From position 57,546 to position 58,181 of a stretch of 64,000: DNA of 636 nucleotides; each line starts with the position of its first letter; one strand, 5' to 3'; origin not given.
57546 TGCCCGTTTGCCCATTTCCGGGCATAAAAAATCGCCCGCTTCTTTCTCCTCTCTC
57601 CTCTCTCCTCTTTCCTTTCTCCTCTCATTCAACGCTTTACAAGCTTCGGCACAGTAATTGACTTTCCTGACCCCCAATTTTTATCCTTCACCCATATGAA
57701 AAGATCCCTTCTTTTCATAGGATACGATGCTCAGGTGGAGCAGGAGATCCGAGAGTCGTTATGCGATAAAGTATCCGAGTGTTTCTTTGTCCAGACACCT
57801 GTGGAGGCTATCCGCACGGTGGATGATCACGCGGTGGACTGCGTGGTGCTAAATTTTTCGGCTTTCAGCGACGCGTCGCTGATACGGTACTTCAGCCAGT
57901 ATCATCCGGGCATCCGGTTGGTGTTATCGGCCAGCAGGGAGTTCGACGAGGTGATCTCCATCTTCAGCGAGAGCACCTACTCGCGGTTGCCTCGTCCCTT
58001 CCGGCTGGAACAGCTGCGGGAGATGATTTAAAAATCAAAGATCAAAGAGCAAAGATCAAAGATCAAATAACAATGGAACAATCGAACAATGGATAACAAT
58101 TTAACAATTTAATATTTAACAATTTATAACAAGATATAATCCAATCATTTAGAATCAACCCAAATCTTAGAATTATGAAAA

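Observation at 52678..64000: Kinase / sigma-54 activator, IS insertion, pseudo-receiver and giant surface protein: candidate sigma-54-controlled adhesin locus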

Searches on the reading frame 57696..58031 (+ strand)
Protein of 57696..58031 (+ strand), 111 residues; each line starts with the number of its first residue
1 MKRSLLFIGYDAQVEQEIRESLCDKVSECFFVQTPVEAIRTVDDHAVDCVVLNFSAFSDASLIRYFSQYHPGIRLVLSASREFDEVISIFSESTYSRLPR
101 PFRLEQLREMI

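Call 5: search_protein_families(library=pfam, proteins=[window:57696-58031:+], max_evalue=0.01)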
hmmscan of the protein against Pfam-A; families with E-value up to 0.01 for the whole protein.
window:57696-58031:+ (111 aa): 0 families

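Call 6: search_protein_families(library=ncbifam, proteins=[window:57696-58031:+], max_evalue=0.01)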
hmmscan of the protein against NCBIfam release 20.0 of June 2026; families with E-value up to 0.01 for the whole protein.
window:57696-58031:+ (111 aa): 1 family
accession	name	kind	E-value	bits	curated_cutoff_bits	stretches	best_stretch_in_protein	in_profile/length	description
TIGR01818.1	ntrC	equivalog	0.0087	14.9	558.6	1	11-107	7-106/463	nitrogen regulation protein NR(I)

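Call 10: find_encoding_contigs(protein=window:57696-58031:+, flank=10000, max_places=10)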
Protein window:57696-58031:+ (111 aa): 10 contigs read that carry it; 5 places shown.
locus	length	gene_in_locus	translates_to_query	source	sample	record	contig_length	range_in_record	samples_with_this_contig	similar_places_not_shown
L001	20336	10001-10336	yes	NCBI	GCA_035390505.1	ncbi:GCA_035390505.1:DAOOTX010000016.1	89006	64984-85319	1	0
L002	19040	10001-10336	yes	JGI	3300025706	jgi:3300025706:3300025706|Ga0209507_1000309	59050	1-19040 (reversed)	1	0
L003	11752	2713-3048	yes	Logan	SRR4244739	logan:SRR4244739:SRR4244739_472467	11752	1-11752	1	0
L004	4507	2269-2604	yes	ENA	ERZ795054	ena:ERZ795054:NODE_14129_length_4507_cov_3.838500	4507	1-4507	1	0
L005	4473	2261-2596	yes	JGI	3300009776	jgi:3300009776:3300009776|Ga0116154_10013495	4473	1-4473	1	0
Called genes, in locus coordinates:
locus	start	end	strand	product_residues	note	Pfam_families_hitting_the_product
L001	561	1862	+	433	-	PF00691:OmpA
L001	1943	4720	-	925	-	PF00404:Dockerin_1, PF09603:Fib_succ_major, PF26707:DUF8237 (faint), PF09603:Fib_succ_major, PF07603:Lcl_C (weak), PF09603:Fib_succ_major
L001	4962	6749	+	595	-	PF13188:PAS_8 (faint), PF13426:PAS_9, PF08447:PAS_3 (weak), PF13185:GAF_2, PF00512:HisKA (weak), PF02518:HATPase_c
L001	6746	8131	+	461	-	PF00072:Response_reg, PF01078:Mg_chelatase (faint), PF00158:Sigma54_activat, PF14532:Sigma54_activ_2, PF07724:AAA_2 (faint), PF07728:AAA_5, PF25601:AAA_lid_14, PF02954:HTH_8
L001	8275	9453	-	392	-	PF01609:DDE_Tnp_1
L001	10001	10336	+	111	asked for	-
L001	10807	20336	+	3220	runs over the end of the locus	PF05048:NosD (weak), PF13229:Beta_helix, PF12708:Pect-lyase_RHGA_epim (weak), PF13229:Beta_helix, PF18962:Por_Secre_tail (faint), PF13573:SprB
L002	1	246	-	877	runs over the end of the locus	PF07494:Reg_prop (faint), PF07495:Y_Y_Y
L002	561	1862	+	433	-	PF00691:OmpA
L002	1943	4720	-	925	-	PF00404:Dockerin_1, PF09603:Fib_succ_major, PF26707:DUF8237 (faint), PF09603:Fib_succ_major, PF07603:Lcl_C (weak), PF09603:Fib_succ_major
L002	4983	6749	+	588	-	PF13188:PAS_8 (faint), PF13426:PAS_9, PF08447:PAS_3 (weak), PF13185:GAF_2, PF00512:HisKA (weak), PF02518:HATPase_c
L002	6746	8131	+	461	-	PF00072:Response_reg, PF01078:Mg_chelatase (faint), PF00158:Sigma54_activat, PF14532:Sigma54_activ_2, PF07724:AAA_2 (faint), PF07728:AAA_5, PF25601:AAA_lid_14, PF02954:HTH_8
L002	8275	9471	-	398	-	PF01609:DDE_Tnp_1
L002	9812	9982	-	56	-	-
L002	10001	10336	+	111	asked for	-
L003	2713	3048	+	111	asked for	-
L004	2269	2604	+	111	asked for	-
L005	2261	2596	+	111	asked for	-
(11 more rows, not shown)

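Call 12: find_homologous_proteins(query=window:57696-58031:+, max_evalue=0.001)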
Query window:57696-58031:+ (111 aa): 9 proteins with E <= 0.001 among 10 candidates.
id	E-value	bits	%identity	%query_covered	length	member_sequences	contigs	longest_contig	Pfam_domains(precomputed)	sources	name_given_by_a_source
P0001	3.8e-64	231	97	100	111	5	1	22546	-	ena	-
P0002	1.5e-37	146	61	100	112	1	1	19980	-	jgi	jgi:DNA-binding NtrC family response regulator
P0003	1.1e-26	111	47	96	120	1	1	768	-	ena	-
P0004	2.2e-26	110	49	96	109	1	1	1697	-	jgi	jgi:DNA-binding NtrC family response regulator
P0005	6.1e-26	108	50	96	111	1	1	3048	-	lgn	-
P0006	6.2e-26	108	50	96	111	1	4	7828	-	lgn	-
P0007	9.1e-26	108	51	96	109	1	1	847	-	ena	-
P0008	1.4e-24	104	48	96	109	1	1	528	-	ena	-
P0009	1.8e-24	104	47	96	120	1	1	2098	-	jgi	jgi:DNA-binding NtrC family response regulator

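Call 13: find_encoding_contigs(protein=P0002, flank=10000, max_places=4)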
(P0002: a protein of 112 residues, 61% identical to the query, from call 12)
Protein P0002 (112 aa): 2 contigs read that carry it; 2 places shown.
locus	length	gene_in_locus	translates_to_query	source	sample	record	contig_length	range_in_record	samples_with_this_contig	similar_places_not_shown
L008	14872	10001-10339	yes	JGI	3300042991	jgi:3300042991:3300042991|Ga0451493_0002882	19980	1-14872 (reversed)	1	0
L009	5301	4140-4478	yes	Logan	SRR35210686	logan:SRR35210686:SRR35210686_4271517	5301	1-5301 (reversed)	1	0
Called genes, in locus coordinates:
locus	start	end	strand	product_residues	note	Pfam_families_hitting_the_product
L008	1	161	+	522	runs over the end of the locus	-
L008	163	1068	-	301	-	-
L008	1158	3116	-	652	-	PF08305:NPCBM, PF05345:He_PIG (weak), PF16499:Melibiase_2, PF17801:Melibiase_C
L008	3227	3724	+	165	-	PF04073:tRNA_edit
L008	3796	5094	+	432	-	PF00291:PALP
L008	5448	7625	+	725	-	PF00989:PAS (weak), PF13426:PAS_9, PF13188:PAS_8 (weak), PF08448:PAS_4, PF13185:GAF_2 (weak), PF00512:HisKA (weak), PF02518:HATPase_c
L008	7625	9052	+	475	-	PF00072:Response_reg, PF00158:Sigma54_activat, PF14532:Sigma54_activ_2, PF25601:AAA_lid_14, PF02954:HTH_8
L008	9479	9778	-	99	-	PF01909:NTP_transf_2, PF18765:Polbeta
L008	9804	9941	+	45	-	-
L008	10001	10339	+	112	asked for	-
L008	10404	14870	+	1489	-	?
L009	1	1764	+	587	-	?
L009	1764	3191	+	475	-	PF00072:Response_reg, PF00158:Sigma54_activat, PF14532:Sigma54_activ_2, PF25601:AAA_lid_14, PF02954:HTH_8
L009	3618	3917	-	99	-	PF01909:NTP_transf_2, PF18765:Polbeta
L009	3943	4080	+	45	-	-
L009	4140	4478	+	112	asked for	-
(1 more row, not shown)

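Call 14: find_encoding_contigs(protein=P0001, flank=10000, max_places=4)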
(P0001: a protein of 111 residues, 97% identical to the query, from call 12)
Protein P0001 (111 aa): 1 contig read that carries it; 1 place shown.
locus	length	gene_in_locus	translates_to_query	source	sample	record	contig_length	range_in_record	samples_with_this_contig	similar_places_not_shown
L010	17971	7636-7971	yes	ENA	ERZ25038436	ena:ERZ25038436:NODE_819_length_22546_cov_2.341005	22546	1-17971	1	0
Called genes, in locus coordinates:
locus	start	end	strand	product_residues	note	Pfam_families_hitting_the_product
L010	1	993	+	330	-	?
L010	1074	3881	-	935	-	PF00404:Dockerin_1, PF09603:Fib_succ_major, PF26707:DUF8237 (faint), PF09603:Fib_succ_major, PF07603:Lcl_C (weak)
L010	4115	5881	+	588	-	PF00989:PAS (weak), PF13188:PAS_8 (weak), PF13426:PAS_9, PF08447:PAS_3 (weak), PF13185:GAF_2, PF00512:HisKA (weak), PF02518:HATPase_c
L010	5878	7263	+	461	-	PF00072:Response_reg, PF01078:Mg_chelatase (faint), PF07724:AAA_2 (faint), PF00158:Sigma54_activat, PF14532:Sigma54_activ_2, PF07728:AAA_5 (weak), PF25601:AAA_lid_14, PF02954:HTH_8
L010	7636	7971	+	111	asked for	-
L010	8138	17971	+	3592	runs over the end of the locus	PF13229:Beta_helix, PF12708:Pect-lyase_RHGA_epim, PF13229:Beta_helix, PF13620:CarboxypepD_reg (faint), PF18962:Por_Secre_tail (faint), PF13573:SprB, PF17210:SdrD_B (weak), PF22904:NOMO1-like_2nd (weak)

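Call 15: find_encoding_contigs(protein=P0006, flank=10000, max_places=4)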
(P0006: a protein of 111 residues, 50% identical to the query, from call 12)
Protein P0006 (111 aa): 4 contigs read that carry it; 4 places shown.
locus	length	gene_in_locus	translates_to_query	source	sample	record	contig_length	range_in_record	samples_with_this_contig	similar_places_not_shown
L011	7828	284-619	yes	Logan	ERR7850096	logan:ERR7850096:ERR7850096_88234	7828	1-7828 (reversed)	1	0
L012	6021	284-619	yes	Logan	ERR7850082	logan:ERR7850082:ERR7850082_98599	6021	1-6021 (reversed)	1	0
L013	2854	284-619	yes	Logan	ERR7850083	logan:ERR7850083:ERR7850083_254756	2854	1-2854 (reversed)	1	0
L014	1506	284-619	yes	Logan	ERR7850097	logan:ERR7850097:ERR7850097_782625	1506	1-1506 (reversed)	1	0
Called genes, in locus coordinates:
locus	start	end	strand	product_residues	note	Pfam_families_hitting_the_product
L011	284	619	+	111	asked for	-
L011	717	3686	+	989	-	PF07602:DUF1565 (faint)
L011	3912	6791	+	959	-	PF16318:DUF4957 (faint), PF18962:Por_Secre_tail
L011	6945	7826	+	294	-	?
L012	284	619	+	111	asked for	-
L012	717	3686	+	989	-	PF07602:DUF1565 (faint)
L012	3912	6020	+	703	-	?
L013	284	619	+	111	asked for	-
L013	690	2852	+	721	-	?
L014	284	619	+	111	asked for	-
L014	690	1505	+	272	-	?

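Call 21: find_related_loci(query=A1, collection=genome_contigs, flank=10000)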
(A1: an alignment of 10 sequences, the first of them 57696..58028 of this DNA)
Query A1 (111 aa) in genome_contigs; peptide patterns used: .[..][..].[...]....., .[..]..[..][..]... (x = any residue, [..] = any of these).
29 stretches matched a pattern, but none encodes a relative of the query by tblastn (E <= 1e-3).

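Call 22: find_related_loci(query=A1, collection=metagenome_contigs, flank=6000)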
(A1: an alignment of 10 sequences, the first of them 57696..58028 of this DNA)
Query A1 (111 aa) in metagenome_contigs; peptide patterns used: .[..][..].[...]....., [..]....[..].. (x = any residue, [..] = any of these).
340 stretches matched a pattern; 6 encode a relative of the query (tblastn E <= 1e-3); 6 distinct loci.
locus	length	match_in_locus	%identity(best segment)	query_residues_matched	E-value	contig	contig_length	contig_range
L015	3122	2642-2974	95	1-111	3e-69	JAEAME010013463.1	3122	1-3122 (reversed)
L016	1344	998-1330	50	1-111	3e-40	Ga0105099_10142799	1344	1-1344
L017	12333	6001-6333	46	1-111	1e-33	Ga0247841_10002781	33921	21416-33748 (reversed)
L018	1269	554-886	43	1-111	2e-33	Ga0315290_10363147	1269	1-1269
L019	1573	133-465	37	1-111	3e-23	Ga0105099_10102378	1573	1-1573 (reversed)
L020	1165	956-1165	46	1-70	3e-18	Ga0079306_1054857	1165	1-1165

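Call 31: search_protein_families(library=pfam, proteins=[L017:6403-12333:+, L008:10404-14870:+, L011:717-3686:+, L011:3912-6791:+, L019:543-1571:+, L017:2068-4074:+, L017:4420-5805:+, L020:274-648:-], max_evalue=0.001)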
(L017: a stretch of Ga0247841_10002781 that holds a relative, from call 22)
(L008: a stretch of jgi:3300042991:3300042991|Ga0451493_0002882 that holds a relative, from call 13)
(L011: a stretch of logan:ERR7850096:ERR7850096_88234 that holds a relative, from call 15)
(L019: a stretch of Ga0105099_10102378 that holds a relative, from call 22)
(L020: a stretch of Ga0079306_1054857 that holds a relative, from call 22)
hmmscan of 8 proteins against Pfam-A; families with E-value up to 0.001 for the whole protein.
L017:6403-12333:+ (1977 aa): 3 families
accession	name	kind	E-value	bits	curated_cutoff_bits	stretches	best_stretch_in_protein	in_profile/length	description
PF13229.12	Beta_helix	-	3.6e-28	98.6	25.9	3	1290-1456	1-158/158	Right handed beta helix region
PF13573.12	SprB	-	4.5e-23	81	28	5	980-1012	2-32/37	SprB repeat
PF05048.19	NosD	-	2.5e-21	76.6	23.6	2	1340-1547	15-212/212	Periplasmic copper-binding protein (NosD)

L008:10404-14870:+ (1489 aa): 2 families
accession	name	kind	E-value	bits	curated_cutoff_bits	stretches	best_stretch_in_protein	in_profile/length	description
PF13229.12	Beta_helix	-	7e-08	32.7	25.9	2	421-555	27-141/158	Right handed beta helix region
PF24681.1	Kelch_KLHDC2_KLHL20_DRC7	-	0.00037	20.3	50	0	84-191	82-179/221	KLHDC2/KLHL20/DRC7 Kelch-repeats domain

L011:717-3686:+ (989 aa): 1 family
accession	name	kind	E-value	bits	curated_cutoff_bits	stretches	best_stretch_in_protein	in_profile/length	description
PF07602.17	DUF1565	-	1.2e-05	25.2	20.3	1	351-390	2-41/257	Protein of unknown function (DUF1565)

L011:3912-6791:+ (959 aa): 2 families
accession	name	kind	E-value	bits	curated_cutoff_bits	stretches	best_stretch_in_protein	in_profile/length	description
PF18962.6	Por_Secre_tail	-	1.3e-07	32.2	27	1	880-958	1-75/75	Secretion system C-terminal sorting domain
PF16318.11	DUF4957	-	3.5e-05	24.1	30.8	1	38-108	37-116/142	Domain of unknown function (DUF4957)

L019:543-1571:+ (343 aa): 0 families

L017:2068-4074:+ (668 aa): 2 families
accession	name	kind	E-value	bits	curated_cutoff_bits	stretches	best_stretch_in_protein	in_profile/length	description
PF19408.5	PKD_6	-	6.4e-21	74.9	25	1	172-248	4-78/82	PKD-like domain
PF18962.6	Por_Secre_tail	-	2.9e-12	47.1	27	1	588-664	1-75/75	Secretion system C-terminal sorting domain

L017:4420-5805:+ (461 aa): 10 families
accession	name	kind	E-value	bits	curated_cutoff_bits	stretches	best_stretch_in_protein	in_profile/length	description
PF00158.32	Sigma54_activat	-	6e-66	221.7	20.2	1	153-318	3-167/168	Sigma-54 interaction domain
PF00072.30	Response_reg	-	3.9e-29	101.5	30.2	1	8-117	1-110/111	Response regulator receiver domain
PF14532.12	Sigma54_activ_2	-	1.8e-22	80.5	25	1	158-323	10-138/138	Sigma-54 interaction domain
PF25601.1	AAA_lid_14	-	4.2e-22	78.2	27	1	324-394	1-71/87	AAA+ ATPase lid domain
PF02954.25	HTH_8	-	6.2e-08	32.7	22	1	416-456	2-42/42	Bacterial regulatory protein, Fis family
PF07728.20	AAA_5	-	1.9e-07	31.6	22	1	176-300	2-126/139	AAA domain (dynein-related subfamily)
PF00004.35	AAA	-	5e-06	27.4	21.2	1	176-308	1-126/131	ATPase family associated with various cellular activities (AAA)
PF01078.27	Mg_chelatase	-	2e-05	24.5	20.3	0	168-293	17-157/207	Magnesium chelatase, subunit ChlI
PF00493.29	MCM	-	8e-05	22.3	23.3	1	150-295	37-174/224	MCM P-loop domain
PF07724.20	AAA_2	-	0.00017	22.1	27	1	174-301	4-132/166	AAA domain (Cdc48 subfamily)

L020:274-648:- (124 aa): 2 families
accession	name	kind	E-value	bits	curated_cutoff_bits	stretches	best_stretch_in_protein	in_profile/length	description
PF05635.17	23S_rRNA_IVP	-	8.9e-33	113.1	33.8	1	7-110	2-104/106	23S rRNA-intervening sequence protein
PF22296.2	bAvd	-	1.2e-10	42.2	40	1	12-115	5-105/107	bAvd-like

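Call 36: search_solved_structures(query=A1, max_evalue=1, show_alignments=2)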
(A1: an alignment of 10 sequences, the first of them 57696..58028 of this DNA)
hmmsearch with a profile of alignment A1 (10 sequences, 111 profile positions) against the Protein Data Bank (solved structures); distinct sequences matched with E-value up to 1: 21.
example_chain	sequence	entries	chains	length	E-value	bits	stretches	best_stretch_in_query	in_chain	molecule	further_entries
1dc7_A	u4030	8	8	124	5.4e-05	26.6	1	52-107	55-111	NITROGEN REGULATION PROTEIN | NITROGEN REGULATION PROTEIN NR(I) | NTRC RECEIVER DOMAIN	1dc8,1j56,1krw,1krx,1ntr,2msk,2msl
2qxy_A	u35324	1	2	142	0.00022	24.6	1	22-107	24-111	Response regulator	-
3jte_A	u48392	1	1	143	0.0024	21.3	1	5-108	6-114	Response regulator receiver protein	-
1zy2_A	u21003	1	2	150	0.0073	19.7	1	5-109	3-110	transcriptional regulator NtrC1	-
8svz_A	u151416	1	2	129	0.012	19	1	32-108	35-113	Two-component response regulator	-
3cfy_A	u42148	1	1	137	0.013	18.9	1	19-109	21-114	Putative LuxO repressor protein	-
1pey_A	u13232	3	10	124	0.013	18.9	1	1-109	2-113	Sporulation initiation phosphotransferase F | SPORULATION RESPONSE REGULATORY PROTEIN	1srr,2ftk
1f51_E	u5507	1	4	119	0.026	17.9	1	18-109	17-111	SPORULATION INITIATION PHOSPHOTRANSFERASE F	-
1fsp_A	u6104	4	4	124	0.03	17.7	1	18-109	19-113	STAGE 0 SPORULATION PROTEIN F | SPORULATION RESPONSE REGULATORY PROTEIN | Sporulation initiation phosphotransferase F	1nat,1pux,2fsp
3q15_C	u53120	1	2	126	0.031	17.7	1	18-109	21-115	Sporulation initiation phosphotransferase F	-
4l4u_A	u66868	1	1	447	0.032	17.7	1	5-108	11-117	Transcriptional regulator (NtrC family)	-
1ny5_A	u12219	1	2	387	0.039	17.4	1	5-108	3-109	transcriptional regulator (NtrC family)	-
6wrw_C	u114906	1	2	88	0.077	16.4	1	32-80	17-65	Computationally designed protein 2DS25.5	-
2jvi_A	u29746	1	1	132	0.11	15.9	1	18-109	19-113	Sporulation initiation phosphotransferase F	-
2rjn_A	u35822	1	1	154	0.12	15.8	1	28-105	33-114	Response regulator receiver:Metal-dependent phosphohydrolase, HD subdomain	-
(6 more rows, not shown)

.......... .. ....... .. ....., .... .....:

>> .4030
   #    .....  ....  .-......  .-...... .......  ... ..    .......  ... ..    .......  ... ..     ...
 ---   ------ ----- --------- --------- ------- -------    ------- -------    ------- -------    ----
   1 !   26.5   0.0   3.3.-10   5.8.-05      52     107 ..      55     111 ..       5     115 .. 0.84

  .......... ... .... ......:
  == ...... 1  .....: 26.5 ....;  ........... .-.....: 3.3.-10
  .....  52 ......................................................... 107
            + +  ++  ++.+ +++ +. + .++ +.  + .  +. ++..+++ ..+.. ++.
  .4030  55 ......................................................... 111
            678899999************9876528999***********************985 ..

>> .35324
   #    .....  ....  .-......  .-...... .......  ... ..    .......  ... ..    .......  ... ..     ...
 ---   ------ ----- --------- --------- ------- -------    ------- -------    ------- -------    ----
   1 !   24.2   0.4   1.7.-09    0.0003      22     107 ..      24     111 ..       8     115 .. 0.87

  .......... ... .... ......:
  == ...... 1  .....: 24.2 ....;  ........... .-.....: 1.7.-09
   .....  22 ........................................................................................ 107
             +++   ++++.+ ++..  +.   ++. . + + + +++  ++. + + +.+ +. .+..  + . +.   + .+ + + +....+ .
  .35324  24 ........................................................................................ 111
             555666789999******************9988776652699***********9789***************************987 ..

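Call 44: predict_structure(alignment_id=A1)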
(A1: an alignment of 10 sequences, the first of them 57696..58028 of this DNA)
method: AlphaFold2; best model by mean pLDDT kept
length: 111 residues; sequences in the alignment: 10
mean_pLDDT: 90.0   pTM: 0.85
mean pLDDT of the five models: 90.0, 89.6, 89.3, 89.2, 86.5
residues with pLDDT >= 90: 68; 70-90: 41; 50-70: 2; < 50: 0
segments of 3 or more residues with pLDDT < 50: none
pLDDT, mean of each block of 10 residues (from residue 1): 90 93 89 93 94 90 91 92 86 83 89 84
secondary structure, 60 per line:
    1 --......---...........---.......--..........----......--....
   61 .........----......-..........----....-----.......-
elements in order: E3-8 H12-22 E26-32 H35-44 E49-54 H57-69 E74-79 H81-90 E95-98 H104-110

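Call 47: fold_search(model_id=the predicted structure, library=pdb)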
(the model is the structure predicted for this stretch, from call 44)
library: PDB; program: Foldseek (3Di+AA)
matches with E <= 10: 1626; with E <= 0.001: 72
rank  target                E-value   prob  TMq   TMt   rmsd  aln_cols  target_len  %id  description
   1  3hv2_B                2.3e-05  1.00  0.82  0.73   2.6       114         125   15  Crystal structure of signal receiver domain OF HD domain-containing protein FROM Pseudomonas fluorescens Pf-5 (released 2009-06-23)
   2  3hv2_A                3.4e-05  1.00  0.80  0.67   2.7       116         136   16  Crystal structure of signal receiver domain OF HD domain-containing protein FROM Pseudomonas fluorescens Pf-5 (released 2009-06-23)
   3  6ont                  7.4e-05  1.00  0.71  0.66   3.6       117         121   14  Structure of the Francisella response regulator 1452 receiver domain (released 2020-03-25)
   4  7w9h_A                1.2e-04  1.00  0.77  0.72   3.0       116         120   16  Crystal structure of the receiver domain of the transcription regulator FleR from Pseudomonas aeruginosa (released 2022-12-14)
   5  4dad                  1.3e-04  1.00  0.70  0.59   3.4       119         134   17  Crystal structure of a Putative pilus assembly-related protein (BPSS2195) from Burkholderia pseudomallei K96243 at 2.50  (released 2012-01-25)
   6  2iyn_B                1.7e-04  1.00  0.75  0.68   3.2       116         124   15  The co-factor-induced pre-active conformation in PhoB (released 2006-08-30)
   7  5uht_B                2.0e-04  1.00  0.78  0.73   2.9       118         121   14  Structure of the Thermotoga maritima HK853-BeF3-RR468 complex at pH 5.0 (released 2017-12-27)
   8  2qr3                  2.3e-04  1.00  0.78  0.73   2.8       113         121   12  Crystal structure of the N-terminal signal receiver domain of two-component system response regulator from Bacteroides f (released 2007-08-07)
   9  2qxy_B                2.3e-04  1.00  0.77  0.74   2.9       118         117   14  Crystal structure of a response regulator from Thermotoga maritima (released 2007-08-28)
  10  1xhf_B                2.4e-04  1.00  0.79  0.73   2.9       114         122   10  Crystal structure of the bef3-activated receiver domain of redox response regulator arca (released 2005-05-17)
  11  2pkx_B                2.4e-04  1.00  0.76  0.71   2.9       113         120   15  E.coli response regulator PhoP receiver domain (released 2007-05-22)
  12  2nt4                  2.4e-04  1.00  0.75  0.68   3.4       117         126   13  Receiver domain from Myxococcus xanthus social motility protein FrzS (H92F mutant) (released 2007-03-13)
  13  5kbx_B                2.6e-04  1.00  0.70  0.56   3.7       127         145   19  Co-crystal structure of the Saccharomyces cerevisiae histidine phosphotransfer signaling protein Ypd1 and the receiver (released 2017-06-07)
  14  6ifh                  2.7e-04  1.00  0.78  0.73   2.7       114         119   16  Unphosphorylated Spo0F from Paenisporosarcina sp. TG-14 (released 2019-01-16)
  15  6swl_A                2.7e-04  1.00  0.78  0.66   2.8       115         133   12  The REC domain of XynC, a response regulator from Geobacillus stearothermophilus (released 2020-10-14)
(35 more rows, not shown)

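Call 69: search_protein_representatives(alignment_id=A1)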
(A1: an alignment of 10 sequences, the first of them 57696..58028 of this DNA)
Query: 10 sequences, 111 profile positions. Proteins with E-value up to 0.001 (for the whole library): 251; up to 1e-10: 76; up to 1e-30: 5. The best 150 are listed.
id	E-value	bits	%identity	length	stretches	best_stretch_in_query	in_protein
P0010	2.6e-40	153.2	-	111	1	1-110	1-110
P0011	8.0e-37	142.0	-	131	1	1-110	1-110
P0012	8.3e-35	135.5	-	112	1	1-110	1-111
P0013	2.8e-33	130.6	-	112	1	1-109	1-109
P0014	4.4e-31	123.5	-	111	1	1-110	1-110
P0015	2.7e-30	121.0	-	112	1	1-110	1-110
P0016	2.7e-28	114.5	-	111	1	1-110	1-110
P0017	5.9e-28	113.4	-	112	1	1-110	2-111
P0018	1.2e-27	112.4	-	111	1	1-109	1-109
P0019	6.1e-27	110.1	-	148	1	4-109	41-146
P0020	8.8e-26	106.4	-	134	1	4-109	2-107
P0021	2.4e-24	101.8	-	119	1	4-110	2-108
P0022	1.3e-23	99.4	-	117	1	4-109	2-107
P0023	2.2e-23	98.7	-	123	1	5-109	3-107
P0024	5.4e-23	97.4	-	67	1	46-110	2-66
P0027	8.2e-22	93.6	-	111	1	1-110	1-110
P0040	1.1e-16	77.1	-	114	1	4-110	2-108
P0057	2.7e-13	66.2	-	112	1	5-109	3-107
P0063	7.5e-13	64.8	-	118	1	5-109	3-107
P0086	1.2e-10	57.7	-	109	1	14-106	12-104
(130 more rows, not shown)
